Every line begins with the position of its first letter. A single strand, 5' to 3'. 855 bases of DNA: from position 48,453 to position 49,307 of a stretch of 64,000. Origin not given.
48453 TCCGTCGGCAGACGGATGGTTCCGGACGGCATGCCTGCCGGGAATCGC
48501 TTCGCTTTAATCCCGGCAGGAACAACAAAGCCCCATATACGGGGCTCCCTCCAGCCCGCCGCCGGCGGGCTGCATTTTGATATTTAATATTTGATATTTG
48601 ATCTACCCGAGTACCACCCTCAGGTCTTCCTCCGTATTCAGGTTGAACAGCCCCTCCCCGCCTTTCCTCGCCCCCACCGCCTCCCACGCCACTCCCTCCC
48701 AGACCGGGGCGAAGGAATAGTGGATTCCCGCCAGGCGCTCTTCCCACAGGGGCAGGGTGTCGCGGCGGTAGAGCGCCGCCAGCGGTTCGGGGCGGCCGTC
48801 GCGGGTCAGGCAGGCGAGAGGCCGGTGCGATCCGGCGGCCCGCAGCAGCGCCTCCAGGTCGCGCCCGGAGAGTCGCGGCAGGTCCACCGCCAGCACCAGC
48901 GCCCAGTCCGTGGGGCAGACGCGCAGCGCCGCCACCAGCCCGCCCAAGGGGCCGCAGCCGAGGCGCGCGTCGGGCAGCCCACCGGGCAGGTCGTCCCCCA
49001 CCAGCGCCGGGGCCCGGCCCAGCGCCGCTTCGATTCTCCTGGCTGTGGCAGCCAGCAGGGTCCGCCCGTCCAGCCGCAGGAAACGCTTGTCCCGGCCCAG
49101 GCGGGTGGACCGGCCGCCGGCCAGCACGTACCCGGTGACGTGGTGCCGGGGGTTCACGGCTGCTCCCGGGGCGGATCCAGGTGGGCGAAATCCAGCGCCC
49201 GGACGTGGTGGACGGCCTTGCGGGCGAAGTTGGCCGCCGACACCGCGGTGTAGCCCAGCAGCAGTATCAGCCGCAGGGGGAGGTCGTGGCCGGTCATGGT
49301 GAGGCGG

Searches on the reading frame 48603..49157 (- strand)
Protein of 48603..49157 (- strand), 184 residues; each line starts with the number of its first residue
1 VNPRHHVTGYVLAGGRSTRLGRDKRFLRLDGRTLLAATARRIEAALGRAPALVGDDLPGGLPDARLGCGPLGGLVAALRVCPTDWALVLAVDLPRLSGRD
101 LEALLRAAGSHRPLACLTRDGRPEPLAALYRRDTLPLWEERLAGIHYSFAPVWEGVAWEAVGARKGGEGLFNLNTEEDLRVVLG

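Call 14: search_protein_families(library=ncbifam, proteins=[window:48603-49157:-], max_evalue=0.01)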
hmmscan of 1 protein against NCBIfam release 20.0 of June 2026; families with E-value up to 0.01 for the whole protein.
window:48603-49157:- (184 aa): 10 families
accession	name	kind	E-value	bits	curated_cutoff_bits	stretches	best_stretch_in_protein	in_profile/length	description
NF001457.0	PRK00317.1-3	equivalog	1.3e-20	73.8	164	2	67-182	72-193/200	molybdenum cofactor guanylyltransferase MobA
TIGR02665.1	molyb_mobA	equivalog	1.3e-18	67.7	151.85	1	8-179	2-185/186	molybdenum cofactor guanylyltransferase MobA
NF002741.0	PRK02726.1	equivalog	3.6e-18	65.9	179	2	65-181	75-193/200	molybdenum cofactor guanylyltransferase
NF011056.0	PRK14489.1-1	equivalog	3.4e-15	56.1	379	1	3-180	2-190/363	bifunctional molybdenum cofactor guanylyltransferase MobA/molybdopterin-guanine dinucleotide biosynthesis adaptor protein MobB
NF011059.0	PRK14490.1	equivalog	2e-12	46.9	354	1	5-133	179-317/374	bifunctional molybdenum cofactor guanylyltransferase MobA/molybdopterin-guanine dinucleotide biosynthesis adaptor protein MobB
NF001855.0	PRK00576.1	equivalog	5e-12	45.8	205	1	6-161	6-172/197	molybdenum cofactor guanylyltransferase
NF011070.0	PRK14500.1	equivalog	1.2e-11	44.5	606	1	7-145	167-316/358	putative bifunctional molybdopterin-guanine dinucleotide biosynthesis protein MoaC/MobA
NF001837.0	PRK00560.1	equivalog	1.2e-06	28.4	182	0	70-179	78-184/196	molybdenum cofactor guanylyltransferase MobA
TIGR03202.1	pucB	equivalog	8.9e-05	22.3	235.05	0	9-36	3-30/192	xanthine dehydrogenase accessory protein PucB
TIGR03310.1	matur_MocA_YgfJ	equivalog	0.00012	22.1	186.45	1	11-45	4-38/188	molybdenum cofactor cytidylyltransferase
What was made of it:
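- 48603..49157 (-): MobA-type molybdenum cofactor guanylyltransferase, 184 aa. Attached to the cluster only in this genome. NCBIfam best hits are all MobA, below cut-off (call 14).
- On MobA (molybdenum cofactor guanylyltransferase), for ORF 48603-49157: However, eight of the ten hits, including the top eight, are MobA models, and the TIGR02665 match covers the full length (call 14).
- Checked: All of its best NCBIfam hits are MobA and cover the full length, although they score below the equivalog cut-offs (74 against 164 bits) (call 14).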

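Call 34: search_protein_families(library=pfam, proteins=[window:48603-49157:-], max_evalue=0.00001)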
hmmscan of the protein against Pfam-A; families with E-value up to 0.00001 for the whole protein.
window:48603-49157:- (184 aa): 1 family
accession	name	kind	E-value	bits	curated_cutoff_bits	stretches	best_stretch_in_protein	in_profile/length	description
PF12804.13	NTP_transf_3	-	1.7e-24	87.3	27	1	9-140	1-143/160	MobA-like NTP transferase domain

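Call 62: find_homologous_proteins(query=window:48603-49157:-, max_evalue=0.00001)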
Query window:48603-49157:- (184 aa): 430 proteins with E <= 0.00001 among 7206 candidates; the best 120 are listed.
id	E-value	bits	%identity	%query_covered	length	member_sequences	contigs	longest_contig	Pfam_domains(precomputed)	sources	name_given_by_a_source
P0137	1.1e-115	402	99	100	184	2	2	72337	PF12804.14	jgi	-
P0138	2.8e-43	166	48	94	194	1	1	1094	PF12804.14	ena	-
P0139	3.4e-41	159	49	97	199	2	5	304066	PF12804.14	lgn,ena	-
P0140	4.5e-41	159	47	95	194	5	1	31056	PF12804.14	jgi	jgi:molybdopterin-guanine dinucleotide biosynthesis protein A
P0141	3.4e-40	156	47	95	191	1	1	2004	PF12804.14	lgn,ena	-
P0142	8.2e-40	155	46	96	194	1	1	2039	PF12804.14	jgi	jgi:molybdopterin-guanine dinucleotide biosynthesis protein A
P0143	8.8e-40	154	49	97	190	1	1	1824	PF12804.14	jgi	jgi:molybdopterin-guanine dinucleotide biosynthesis protein A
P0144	3.3e-39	153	48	94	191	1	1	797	PF12804.14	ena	-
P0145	6.5e-39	152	48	97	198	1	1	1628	PF12804.14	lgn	-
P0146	8.9e-39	151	46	95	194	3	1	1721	PF12804.14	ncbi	-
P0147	3.1e-38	149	48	95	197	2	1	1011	PF12804.14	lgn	-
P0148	8.0e-38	148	47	95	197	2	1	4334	PF12804.14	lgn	-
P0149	9.9e-38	148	44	95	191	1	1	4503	PF12804.14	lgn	-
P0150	1.5e-37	147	44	95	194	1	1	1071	PF12804.14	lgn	-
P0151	2.1e-37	147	48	95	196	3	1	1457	PF12804.14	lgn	-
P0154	1.1e-36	144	43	95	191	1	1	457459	PF12804.14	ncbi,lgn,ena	-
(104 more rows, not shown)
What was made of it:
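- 48603..49157 (-): Named homologs are all MobA (call 62).
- On MobA (molybdenum cofactor guanylyltransferase), for ORF 48603-49157: All named homologs are called MobA (call 62).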

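Call 63: find_encoding_contigs(protein=P0139, flank=10000, max_places=1)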
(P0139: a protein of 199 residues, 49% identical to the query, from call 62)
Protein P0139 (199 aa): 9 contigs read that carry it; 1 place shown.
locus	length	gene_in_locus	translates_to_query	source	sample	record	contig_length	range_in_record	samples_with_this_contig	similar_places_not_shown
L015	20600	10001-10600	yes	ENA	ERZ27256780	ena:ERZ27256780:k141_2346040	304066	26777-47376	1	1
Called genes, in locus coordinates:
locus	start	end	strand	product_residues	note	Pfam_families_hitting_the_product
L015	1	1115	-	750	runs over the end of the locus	PF03130:HEAT_PBS (faint), PF13646:HEAT_2 (faint)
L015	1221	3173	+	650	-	PF26549:Tricorn_N, PF02129:Peptidase_S15 (weak), PF20434:BD-FAE, PF00326:Peptidase_S9, PF01738:DLH, PF07859:Abhydrolase_3 (faint)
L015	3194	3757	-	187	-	-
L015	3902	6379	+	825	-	PF00989:PAS, PF08448:PAS_4, PF13426:PAS_9, PF00989:PAS, PF13426:PAS_9, PF08447:PAS_3, PF00512:HisKA, PF02518:HATPase_c, +3 more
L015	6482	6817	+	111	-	PF02311:AraC_binding (weak), PF07883:Cupin_2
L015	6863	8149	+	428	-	PF00483:NTP_transferase, PF25247:LbH_GLGC, PF24894:Hexapep_GlmU (faint), PF25087:GMPPB_C (faint)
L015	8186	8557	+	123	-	PF20393:Pro_CA_2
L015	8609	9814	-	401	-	-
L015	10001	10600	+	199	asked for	PF12804:NTP_transf_3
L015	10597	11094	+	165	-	PF03205:MobB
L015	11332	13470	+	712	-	PF00916:Sulfate_transp, PF01740:STAS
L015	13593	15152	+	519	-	PF13231:PMT_2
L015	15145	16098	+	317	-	PF13489:Methyltransf_23, PF07021:MetW (faint), PF08241:Methyltransf_11, PF08242:Methyltransf_12, PF13649:Methyltransf_25, PF13847:Methyltransf_31 (weak)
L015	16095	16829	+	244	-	PF13641:Glyco_tranf_2_3, PF00535:Glycos_transf_2, PF10111:Glyco_tranf_2_2 (weak)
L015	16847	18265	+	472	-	PF13231:PMT_2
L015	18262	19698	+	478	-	PF02310:B12-binding, PF04055:Radical_SAM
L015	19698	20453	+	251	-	PF00535:Glycos_transf_2, PF13641:Glyco_tranf_2_3 (weak)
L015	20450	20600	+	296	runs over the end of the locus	PF04794:YdjC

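Call 64: find_encoding_contigs(protein=P0154, flank=10000, max_places=1)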
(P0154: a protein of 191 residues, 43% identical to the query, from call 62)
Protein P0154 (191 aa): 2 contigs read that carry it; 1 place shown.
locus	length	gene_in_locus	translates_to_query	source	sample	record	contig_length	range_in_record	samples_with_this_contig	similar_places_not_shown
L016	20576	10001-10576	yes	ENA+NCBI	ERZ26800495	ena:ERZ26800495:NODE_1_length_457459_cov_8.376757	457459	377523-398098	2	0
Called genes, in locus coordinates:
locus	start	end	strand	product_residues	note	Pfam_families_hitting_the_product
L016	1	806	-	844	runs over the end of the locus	PF04879:Molybdop_Fe4S4, PF00384:Molybdopterin, PF01568:Molydop_binding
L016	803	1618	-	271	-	PF00037:Fer4 (weak), PF12797:Fer4_2 (weak), PF13247:Fer4_11, PF12838:Fer4_7 (weak), PF13484:Fer4_16 (weak), PF00037:Fer4, PF12797:Fer4_2 (weak), PF12837:Fer4_6 (weak), +7 more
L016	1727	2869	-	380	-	-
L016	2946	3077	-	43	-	-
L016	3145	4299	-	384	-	-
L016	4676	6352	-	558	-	PF03320:FBPase_glpX (weak)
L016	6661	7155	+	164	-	PF01967:MoaC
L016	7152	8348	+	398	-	PF16983:MFS_MOT1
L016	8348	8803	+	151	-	PF03473:MOSC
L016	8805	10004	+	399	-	PF03453:MoeA_N, PF00994:MoCF_biosynth, PF03454:MoeA_C (faint)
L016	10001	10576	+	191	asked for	PF12804:NTP_transf_3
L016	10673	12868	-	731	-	PF08487:VIT, PF00092:VWA, PF13519:VWA_2, PF13768:VWA_3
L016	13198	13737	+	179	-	PF12804:NTP_transf_3, PF20202:DUF6564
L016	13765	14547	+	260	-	PF02625:XdhC_CoxI, PF13478:XdhC_C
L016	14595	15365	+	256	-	-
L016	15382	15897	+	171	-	PF00994:MoCF_biosynth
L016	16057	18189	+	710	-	PF02629:CoA_binding, PF13380:CoA_binding_2, PF13607:Succ_CoA_lig, PF19045:Ligase_CoA_2, PF13549:ATP-grasp_5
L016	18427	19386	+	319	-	PF00378:ECH_1, PF16113:ECH_2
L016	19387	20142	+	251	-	PF01209:Ubie_methyltran, PF02353:CMAS, PF03848:TehB (weak), PF13489:Methyltransf_23, PF08241:Methyltransf_11, PF08242:Methyltransf_12 (weak), PF13649:Methyltransf_25, PF13847:Methyltransf_31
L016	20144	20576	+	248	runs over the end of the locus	PF00106:adh_short, PF08659:KR, PF13561:adh_short_C2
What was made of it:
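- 48603..49157 (-): Homologs at 43-49% identity lie next to mobB or in a moaC-moeA operon (calls 63, 64).
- On MobA (molybdenum cofactor guanylyltransferase), for ORF 48603-49157: Homologs at 43-49% identity lie next to mobB (L015) and in a moaC-MOT1-MOSC-moeA-mobA operon (L016) (calls 63, 64).
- mobA: calls 14, 62, 63 and 64.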
